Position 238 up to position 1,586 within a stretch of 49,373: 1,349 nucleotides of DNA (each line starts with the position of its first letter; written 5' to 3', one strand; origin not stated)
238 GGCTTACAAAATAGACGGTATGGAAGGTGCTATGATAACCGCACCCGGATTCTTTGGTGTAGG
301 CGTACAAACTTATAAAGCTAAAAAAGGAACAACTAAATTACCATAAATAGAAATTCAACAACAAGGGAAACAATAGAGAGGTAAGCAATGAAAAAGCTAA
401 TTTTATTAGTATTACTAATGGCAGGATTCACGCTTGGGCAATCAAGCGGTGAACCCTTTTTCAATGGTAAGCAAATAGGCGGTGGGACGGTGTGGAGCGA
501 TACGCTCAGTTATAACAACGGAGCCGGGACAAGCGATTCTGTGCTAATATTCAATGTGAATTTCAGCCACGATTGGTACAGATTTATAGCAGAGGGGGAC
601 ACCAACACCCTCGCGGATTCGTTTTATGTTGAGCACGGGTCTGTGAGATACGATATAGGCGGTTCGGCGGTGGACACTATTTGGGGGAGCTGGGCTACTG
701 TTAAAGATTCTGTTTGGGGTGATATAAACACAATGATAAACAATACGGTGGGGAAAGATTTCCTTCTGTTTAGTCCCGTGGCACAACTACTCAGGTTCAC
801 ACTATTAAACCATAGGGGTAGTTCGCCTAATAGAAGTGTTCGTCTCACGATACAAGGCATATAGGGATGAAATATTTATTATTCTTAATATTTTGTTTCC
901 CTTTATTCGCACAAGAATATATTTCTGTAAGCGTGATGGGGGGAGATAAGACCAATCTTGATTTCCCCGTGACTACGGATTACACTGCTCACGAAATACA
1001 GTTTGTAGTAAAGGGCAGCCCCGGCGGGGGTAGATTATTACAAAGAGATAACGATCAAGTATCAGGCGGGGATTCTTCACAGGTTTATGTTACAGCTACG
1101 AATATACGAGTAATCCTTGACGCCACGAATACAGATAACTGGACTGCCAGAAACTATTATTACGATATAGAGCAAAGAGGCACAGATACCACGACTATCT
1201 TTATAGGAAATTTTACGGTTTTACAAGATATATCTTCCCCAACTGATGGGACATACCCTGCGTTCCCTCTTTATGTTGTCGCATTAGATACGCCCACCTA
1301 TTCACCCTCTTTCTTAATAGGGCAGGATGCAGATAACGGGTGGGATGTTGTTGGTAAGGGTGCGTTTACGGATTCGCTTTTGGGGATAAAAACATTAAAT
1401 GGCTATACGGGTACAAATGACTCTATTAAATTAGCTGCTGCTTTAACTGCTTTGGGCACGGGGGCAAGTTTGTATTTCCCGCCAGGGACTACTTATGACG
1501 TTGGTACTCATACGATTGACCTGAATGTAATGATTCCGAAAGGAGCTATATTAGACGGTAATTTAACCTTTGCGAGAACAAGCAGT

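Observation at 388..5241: Block of five consecutive proteins with Sec signal peptides that all expose Gln at +1; a sixth lies at 7975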

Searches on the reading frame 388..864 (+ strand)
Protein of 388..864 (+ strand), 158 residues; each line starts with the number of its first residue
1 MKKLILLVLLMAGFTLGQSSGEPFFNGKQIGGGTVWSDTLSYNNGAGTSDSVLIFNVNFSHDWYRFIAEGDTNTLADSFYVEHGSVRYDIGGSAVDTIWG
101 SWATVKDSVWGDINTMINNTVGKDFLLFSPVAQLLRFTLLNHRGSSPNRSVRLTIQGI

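Call 5: search_protein_families(library=pfam, proteins=[window:388-864:+], max_evalue=0.1)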
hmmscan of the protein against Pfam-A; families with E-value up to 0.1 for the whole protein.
window:388-864:+ (158 aa): 0 families

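Call 6: search_protein_families(library=phrogs, proteins=[window:388-864:+], max_evalue=0.1)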
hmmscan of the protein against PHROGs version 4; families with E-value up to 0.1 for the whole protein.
window:388-864:+ (158 aa): 1 family
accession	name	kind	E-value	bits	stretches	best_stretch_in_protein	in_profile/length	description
phrog_45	-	tail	0.099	12.8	1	43-74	233-262/350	tail tube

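Call 33: find_homologous_proteins(query=window:388-864:+, max_evalue=0.01)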
Query window:388-864:+ (158 aa): 41 proteins with E <= 0.01 among 153 candidates.
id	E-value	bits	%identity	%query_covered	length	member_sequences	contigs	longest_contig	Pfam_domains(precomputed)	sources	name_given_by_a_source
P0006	2.6e-100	351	100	100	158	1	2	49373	-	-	-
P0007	2.3e-72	260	74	92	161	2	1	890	-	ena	-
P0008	7.1e-72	258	74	92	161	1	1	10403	-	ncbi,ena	-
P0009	3.1e-71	256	71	100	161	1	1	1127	-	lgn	-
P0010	1.4e-69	251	71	92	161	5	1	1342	-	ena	-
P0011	1.3e-56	209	62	100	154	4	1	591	-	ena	-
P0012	8.4e-54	200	61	93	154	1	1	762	-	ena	-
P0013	3.2e-53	198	60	100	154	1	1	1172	-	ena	-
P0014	1.1e-52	196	59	100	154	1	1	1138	-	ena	-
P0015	1.4e-52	196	58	100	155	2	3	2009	-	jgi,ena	-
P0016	3.4e-52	194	58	99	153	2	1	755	-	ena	-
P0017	1.2e-51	193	58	100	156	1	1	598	-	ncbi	-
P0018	7.5e-51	190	61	78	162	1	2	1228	-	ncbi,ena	-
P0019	2.4e-50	188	62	84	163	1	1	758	-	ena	-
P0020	3.4e-50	188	55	100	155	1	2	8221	-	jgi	-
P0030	7.1e-45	171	55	100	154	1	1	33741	-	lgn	-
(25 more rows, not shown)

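Call 35: find_related_loci(query=A1, collection=genome_contigs, flank=10000)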
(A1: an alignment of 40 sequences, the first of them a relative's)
Query A1 (158 aa) in genome_contigs; peptide patterns used: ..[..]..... (x = any residue, [..] = any of these).
41 stretches matched a pattern, but none encodes a relative of the query by tblastn (E <= 1e-3).

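Call 36: find_encoding_contigs(protein=P0030, flank=10000, max_places=3)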
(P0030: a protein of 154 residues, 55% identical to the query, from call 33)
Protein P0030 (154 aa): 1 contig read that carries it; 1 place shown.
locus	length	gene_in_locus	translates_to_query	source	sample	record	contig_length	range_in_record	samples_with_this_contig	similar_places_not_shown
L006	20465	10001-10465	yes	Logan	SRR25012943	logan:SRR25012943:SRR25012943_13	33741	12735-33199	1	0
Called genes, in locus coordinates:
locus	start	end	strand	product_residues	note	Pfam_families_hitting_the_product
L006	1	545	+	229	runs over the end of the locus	-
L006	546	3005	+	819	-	PF16190:E1_FCCH (faint)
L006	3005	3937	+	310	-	-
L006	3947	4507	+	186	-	-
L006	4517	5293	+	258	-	-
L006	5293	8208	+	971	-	-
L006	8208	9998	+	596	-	-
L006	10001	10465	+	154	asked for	-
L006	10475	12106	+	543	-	PF13385:Laminin_G_3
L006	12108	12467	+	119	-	-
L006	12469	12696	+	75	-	-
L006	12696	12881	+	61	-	-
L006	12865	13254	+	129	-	-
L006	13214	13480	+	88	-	-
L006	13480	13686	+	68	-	-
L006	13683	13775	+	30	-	-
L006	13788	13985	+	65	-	-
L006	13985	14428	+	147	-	PF11351:GTA_holin_3TM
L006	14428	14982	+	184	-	PF11860:Muramidase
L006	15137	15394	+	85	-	-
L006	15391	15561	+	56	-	-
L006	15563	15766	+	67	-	-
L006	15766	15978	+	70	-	-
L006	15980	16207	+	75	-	-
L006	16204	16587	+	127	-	-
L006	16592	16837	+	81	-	-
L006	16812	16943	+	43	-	-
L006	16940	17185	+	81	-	-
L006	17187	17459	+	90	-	-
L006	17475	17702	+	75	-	-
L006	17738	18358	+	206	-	PF00145:DNA_methylase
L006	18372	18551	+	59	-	-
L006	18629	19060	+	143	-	-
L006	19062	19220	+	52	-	-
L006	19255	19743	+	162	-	-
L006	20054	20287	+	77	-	-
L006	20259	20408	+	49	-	-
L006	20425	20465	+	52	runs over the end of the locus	-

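Call 45: predict_structure(alignment_id=A1)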
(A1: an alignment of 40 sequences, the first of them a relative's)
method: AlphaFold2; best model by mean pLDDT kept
length: 158 residues; sequences in the alignment: 40
mean_pLDDT: 77.9   pTM: 0.73
mean pLDDT of the five models: 77.9, 77.6, 76.1, 74.2, 72.5
residues with pLDDT >= 90: 59; 70-90: 50; 50-70: 36; < 50: 13
segments of 3 or more residues with pLDDT < 50: 13-18, 47-50
pLDDT, mean of each block of 10 residues (from residue 1): 54 47 75 88 56 87 89 68 94 93 91 83 85 89 61 88
secondary structure, 60 per line:
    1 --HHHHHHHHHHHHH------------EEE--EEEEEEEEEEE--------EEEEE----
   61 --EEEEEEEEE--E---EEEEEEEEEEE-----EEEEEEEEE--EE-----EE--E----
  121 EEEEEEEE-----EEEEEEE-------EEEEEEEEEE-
elements in order: H3-15 E28-30 E33-43 E52-56 E63-71 E78-88 E94-102 E121-128 E134-140 E148-157

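Call 49: fold_search(model_id=the predicted structure, library=pdb)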
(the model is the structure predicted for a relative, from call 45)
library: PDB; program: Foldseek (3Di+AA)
matches with E <= 10: 1834; with E <= 0.001: 16
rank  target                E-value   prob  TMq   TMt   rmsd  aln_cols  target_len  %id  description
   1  6i5o_A                1.1e-05  1.00  0.44  0.59   6.3       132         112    9  Crystal structure of SPBc2 prophage-derived protein YomS (released 2019-11-20)
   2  3afg_B                5.1e-05  1.00  0.38  0.14   7.2       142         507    9  Crystal structure of ProN-Tk-SP from Thermococcus kodakaraensis (released 2010-08-04)
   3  7a02_A                9.3e-05  0.75  0.20  0.26  13.9       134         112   17  Bacillus endospore appendages form a novel family of disulfide-linked pili (released 2021-04-28)
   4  9ues_B                9.9e-05  1.00  0.37  0.16   6.6       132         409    6  Crystal structure of an inactive TKSP mutant in complex with the TKS propeptide (released 2026-02-18)
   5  9i0y_a                1.1e-04  0.99  0.30  0.37   8.4       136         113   10  Recombinant Ena2A fibers (released 2025-03-12)
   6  9i0y_0                1.1e-04  0.99  0.30  0.37   8.4       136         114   10  Recombinant Ena2A fibers (released 2025-03-12)
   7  3afg_A                1.4e-04  1.00  0.37  0.13   7.9       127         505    9  Crystal structure of ProN-Tk-SP from Thermococcus kodakaraensis (released 2010-08-04)
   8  9f4b_F1               3.0e-04  0.95  0.34  0.15  15.4       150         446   10  Pre-assembled baseplate cup of Klebsiella phage KP1 variant vB_Kpn_Lilla1 (released 2025-05-14)
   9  4zxe_A                3.5e-04  1.00  0.39  0.45   6.3       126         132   13  X-ray crystal structure of chitosan-binding module 1 derived from chitosanase/glucanase from Paenibacillus sp. IK-5. (released 2016-04-13)
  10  4zxe_C                6.3e-04  1.00  0.41  0.46   5.8       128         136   15  X-ray crystal structure of chitosan-binding module 1 derived from chitosanase/glucanase from Paenibacillus sp. IK-5. (released 2016-04-13)
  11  5gu5                  6.7e-04  0.96  0.31  0.40   7.8       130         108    8  Crystal structure of p24gamma2 GOLD domain determined by sulfur-SAD (released 2017-01-25)
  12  9f4b_F2               7.7e-04  0.89  0.35  0.14  16.9       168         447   11  Pre-assembled baseplate cup of Klebsiella phage KP1 variant vB_Kpn_Lilla1 (released 2025-05-14)
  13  3km5_B                8.2e-04  0.98  0.38  0.36  11.8       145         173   15  Crystal Structure Analysis of the K2 Cleaved Adhesin Domain of Lys-gingipain (Kgp) (released 2010-03-31)
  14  3m1h_B                8.7e-04  0.96  0.35  0.32   8.2       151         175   10  Crystal Structure Analysis of the K3 Cleaved Adhesin Domain of Lys-gingipain (Kgp) from Porphyromonas gingivalis w83 (released 2011-03-23)
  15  1f15_C                8.7e-04  0.77  0.29  0.25  16.8       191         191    8  CUCUMBER MOSAIC VIRUS (STRAIN FNY) (released 2000-06-21)
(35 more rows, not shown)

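Call 72: search_protein_families(library=ncbifam, proteins=[window:388-864:+, L006:10475-12106:+], max_evalue=0.1)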
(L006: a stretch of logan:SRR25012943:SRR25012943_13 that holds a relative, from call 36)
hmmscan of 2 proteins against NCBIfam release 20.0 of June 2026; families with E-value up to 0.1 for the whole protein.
window:388-864:+ (158 aa): 0 families

L006:10475-12106:+ (543 aa): 0 families

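Call 78: find_related_loci(query=A1, collection=viral_contigs, flank=10000)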
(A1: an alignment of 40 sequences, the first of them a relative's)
Query A1 (158 aa) in viral_contigs; peptide patterns used: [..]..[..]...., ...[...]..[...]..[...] (x = any residue, [..] = any of these).
84 stretches matched a pattern; 2 encode a relative of the query (tblastn E <= 1e-3); 2 distinct loci.
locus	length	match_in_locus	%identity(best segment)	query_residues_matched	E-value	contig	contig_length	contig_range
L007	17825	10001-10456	45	3-158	6e-46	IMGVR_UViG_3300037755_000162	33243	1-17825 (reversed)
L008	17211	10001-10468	39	1-157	4e-29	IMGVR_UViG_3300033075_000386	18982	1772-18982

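Call 89: search_protein_families(library=phrogs, proteins=[L008:468-1457:+, L008:1477-1962:+, L008:3684-4778:+, L008:5555-6880:+, L008:6880-8268:+, L008:8270-9472:+, L008:9451-9909:+, L008:11586-13739:+, L008:13739-15646:+, L008:15643-16191:+], max_evalue=0.01)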
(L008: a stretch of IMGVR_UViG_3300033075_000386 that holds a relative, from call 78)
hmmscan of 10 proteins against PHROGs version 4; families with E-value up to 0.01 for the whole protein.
L008:468-1457:+ (329 aa): 4 families
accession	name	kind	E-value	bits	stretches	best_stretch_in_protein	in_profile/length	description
phrog_247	-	head and packaging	2.5e-38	133.2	1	41-327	45-336/351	major head protein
phrog_19632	-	unknown function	1.7e-13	51.8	1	48-144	49-143/149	-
phrog_15288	-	head and packaging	6.5e-12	46.5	1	162-327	15-168/172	major head protein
phrog_544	-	head and packaging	4.4e-06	27.3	1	45-223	43-219/282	major head protein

L008:1477-1962:+ (161 aa): 0 families

L008:3684-4778:+ (364 aa): 0 families

L008:5555-6880:+ (441 aa): 0 families

L008:6880-8268:+ (462 aa): 0 families

L008:8270-9472:+ (400 aa): 0 families

L008:9451-9909:+ (152 aa): 0 families

L008:11586-13739:+ (717 aa): 0 families

L008:13739-15646:+ (635 aa): 0 families

L008:15643-16191:+ (182 aa): 0 families

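Call 108: fold_search(model_id=the predicted structure, library=viral)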
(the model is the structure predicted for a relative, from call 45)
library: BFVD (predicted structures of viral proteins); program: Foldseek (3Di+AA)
matches with E <= 10: 1867; with E <= 0.001: 98
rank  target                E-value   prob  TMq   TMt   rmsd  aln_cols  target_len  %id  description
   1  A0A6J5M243            1.7e-06  1.00  0.49  0.60   8.9       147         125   16  Uncharacterized protein [uncultured Caudovirales phage]
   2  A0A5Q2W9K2            3.9e-06  1.00  0.53  0.31   4.4       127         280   15  (no name in the UniProt tables at hand)
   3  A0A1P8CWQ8            1.2e-05  1.00  0.50  0.63   5.1       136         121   10  (no name in the UniProt tables at hand)
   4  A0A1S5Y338            1.2e-05  0.99  0.26  0.32  10.8       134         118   12  Uncharacterized protein [uncultured archaeal virus]
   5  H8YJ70                2.5e-05  1.00  0.39  0.49   6.7       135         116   10  (no name in the UniProt tables at hand)
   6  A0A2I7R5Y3            2.8e-05  1.00  0.41  0.48   9.0       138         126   13  (no name in the UniProt tables at hand)
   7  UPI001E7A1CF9         2.8e-05  1.00  0.39  0.49   7.0       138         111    9  (no name look-up for this kind of identifier)
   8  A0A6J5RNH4            4.8e-05  0.99  0.31  0.13   9.0       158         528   13  Carbohydrate-binding, CenC-like [uncultured Caudovirales phage]
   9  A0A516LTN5            4.8e-05  0.99  0.32  0.36  17.4       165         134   15  (no name in the UniProt tables at hand)
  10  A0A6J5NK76            5.1e-05  1.00  0.51  0.22  15.6       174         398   17  Uncharacterized protein [uncultured Caudovirales phage]
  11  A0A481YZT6            5.5e-05  1.00  0.39  0.36  15.2       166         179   13  Uncharacterized protein [Mimivirus LCMiAC01]
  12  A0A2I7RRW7            5.5e-05  0.98  0.33  0.11  13.4       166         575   11  Tip attachment protein J central straight fiber domain-containing protein [Vibrio phage 1.224.A._10N.261.48.B1]
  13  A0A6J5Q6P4            5.9e-05  1.00  0.52  0.57   7.8       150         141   15  Uncharacterized protein [uncultured Caudovirales phage]
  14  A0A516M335            6.3e-05  1.00  0.40  0.56   6.2       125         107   10  (no name in the UniProt tables at hand)
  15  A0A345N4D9            6.7e-05  1.00  0.41  0.46   8.3       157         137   13  (no name in the UniProt tables at hand)
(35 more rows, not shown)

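Call 114: search_protein_families(library=phrogs, proteins=[L006:10475-12106:+, L007:10468-12405:+, L007:12402-13181:+, L007:13181-15070:+, L008:11586-13739:+, L008:13739-15646:+], max_evalue=0.01)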
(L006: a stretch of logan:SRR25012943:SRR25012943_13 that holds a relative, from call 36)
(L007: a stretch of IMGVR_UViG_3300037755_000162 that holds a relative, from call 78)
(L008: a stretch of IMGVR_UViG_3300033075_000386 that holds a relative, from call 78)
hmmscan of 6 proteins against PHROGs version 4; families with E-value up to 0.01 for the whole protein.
L006:10475-12106:+ (543 aa): 0 families

L007:10468-12405:+ (645 aa): 0 families

L007:12402-13181:+ (259 aa): 4 families
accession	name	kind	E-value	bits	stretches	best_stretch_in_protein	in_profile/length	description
phrog_10356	-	head and packaging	9.9e-16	58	1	29-257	379-624/852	virion structural protein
phrog_11772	-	unknown function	1.8e-11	45.1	1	28-81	24-77/246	-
phrog_24074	-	unknown function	8.2e-05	22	0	211-255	844-890/892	-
phrog_4390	-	unknown function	0.00015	22.5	1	135-252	104-243/253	-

L007:13181-15070:+ (629 aa): 0 families

L008:11586-13739:+ (717 aa): 0 families

L008:13739-15646:+ (635 aa): 0 families

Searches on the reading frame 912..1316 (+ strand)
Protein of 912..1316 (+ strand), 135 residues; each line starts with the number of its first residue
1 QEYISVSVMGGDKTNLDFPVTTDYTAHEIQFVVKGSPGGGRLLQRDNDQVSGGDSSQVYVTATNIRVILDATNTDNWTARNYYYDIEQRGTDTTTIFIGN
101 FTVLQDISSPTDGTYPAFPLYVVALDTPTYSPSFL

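Call 67: search_solved_structures(query=A3, max_evalue=10, show_alignments=2)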
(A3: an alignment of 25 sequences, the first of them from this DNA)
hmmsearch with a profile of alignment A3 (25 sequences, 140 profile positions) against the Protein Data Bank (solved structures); distinct sequences matched with E-value up to 10: 7.
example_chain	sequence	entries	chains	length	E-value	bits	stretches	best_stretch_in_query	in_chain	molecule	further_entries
9nw3_3A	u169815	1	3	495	0.34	14.1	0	57-112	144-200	C2 domain protein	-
5a4x_A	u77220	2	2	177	0.51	13.5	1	23-83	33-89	AT3G17980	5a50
4v29_A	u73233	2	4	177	0.51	13.5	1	23-83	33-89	AT3G17980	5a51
4g1e_B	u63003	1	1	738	0.97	12.6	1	6-63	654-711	Integrin beta-3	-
5yvv_A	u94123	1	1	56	1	12.5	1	15-57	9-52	Genome polyprotein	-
5a50_B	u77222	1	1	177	1.1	12.5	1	23-83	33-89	AT3G17980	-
5a4x_B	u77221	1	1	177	1.1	12.4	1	23-83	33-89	AT3G17980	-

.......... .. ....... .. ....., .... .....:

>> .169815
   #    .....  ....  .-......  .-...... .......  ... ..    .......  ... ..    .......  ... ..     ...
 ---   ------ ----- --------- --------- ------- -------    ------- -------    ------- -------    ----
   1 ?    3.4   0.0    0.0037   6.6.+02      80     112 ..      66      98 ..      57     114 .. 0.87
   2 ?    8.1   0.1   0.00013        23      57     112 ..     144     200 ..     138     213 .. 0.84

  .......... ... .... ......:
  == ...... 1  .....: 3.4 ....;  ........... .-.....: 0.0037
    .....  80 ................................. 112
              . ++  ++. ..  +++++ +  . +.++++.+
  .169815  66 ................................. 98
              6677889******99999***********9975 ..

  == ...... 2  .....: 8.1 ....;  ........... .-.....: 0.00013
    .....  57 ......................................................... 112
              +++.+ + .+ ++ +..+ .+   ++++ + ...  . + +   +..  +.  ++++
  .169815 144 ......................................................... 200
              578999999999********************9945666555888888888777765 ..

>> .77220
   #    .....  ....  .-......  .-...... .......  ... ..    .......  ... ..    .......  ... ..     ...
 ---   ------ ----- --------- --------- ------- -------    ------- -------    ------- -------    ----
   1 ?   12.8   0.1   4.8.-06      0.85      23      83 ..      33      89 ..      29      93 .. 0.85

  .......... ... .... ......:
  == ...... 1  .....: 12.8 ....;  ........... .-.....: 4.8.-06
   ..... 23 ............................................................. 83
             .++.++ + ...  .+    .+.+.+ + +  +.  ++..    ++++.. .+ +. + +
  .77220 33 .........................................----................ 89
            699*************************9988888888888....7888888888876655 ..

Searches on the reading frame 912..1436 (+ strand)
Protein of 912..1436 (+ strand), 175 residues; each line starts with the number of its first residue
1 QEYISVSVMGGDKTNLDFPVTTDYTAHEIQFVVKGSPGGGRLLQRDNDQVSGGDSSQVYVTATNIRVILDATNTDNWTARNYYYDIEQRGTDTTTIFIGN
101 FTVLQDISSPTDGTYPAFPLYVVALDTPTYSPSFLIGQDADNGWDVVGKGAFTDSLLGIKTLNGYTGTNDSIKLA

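Call 77: find_related_loci(query=A5, collection=genome_contigs, flank=10000)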
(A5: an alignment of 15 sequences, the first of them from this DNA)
Query A5 (175 aa) in genome_contigs; peptide patterns used: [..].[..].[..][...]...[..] (x = any residue, [..] = any of these).
No stretch of DNA in the collection matches any of the patterns.
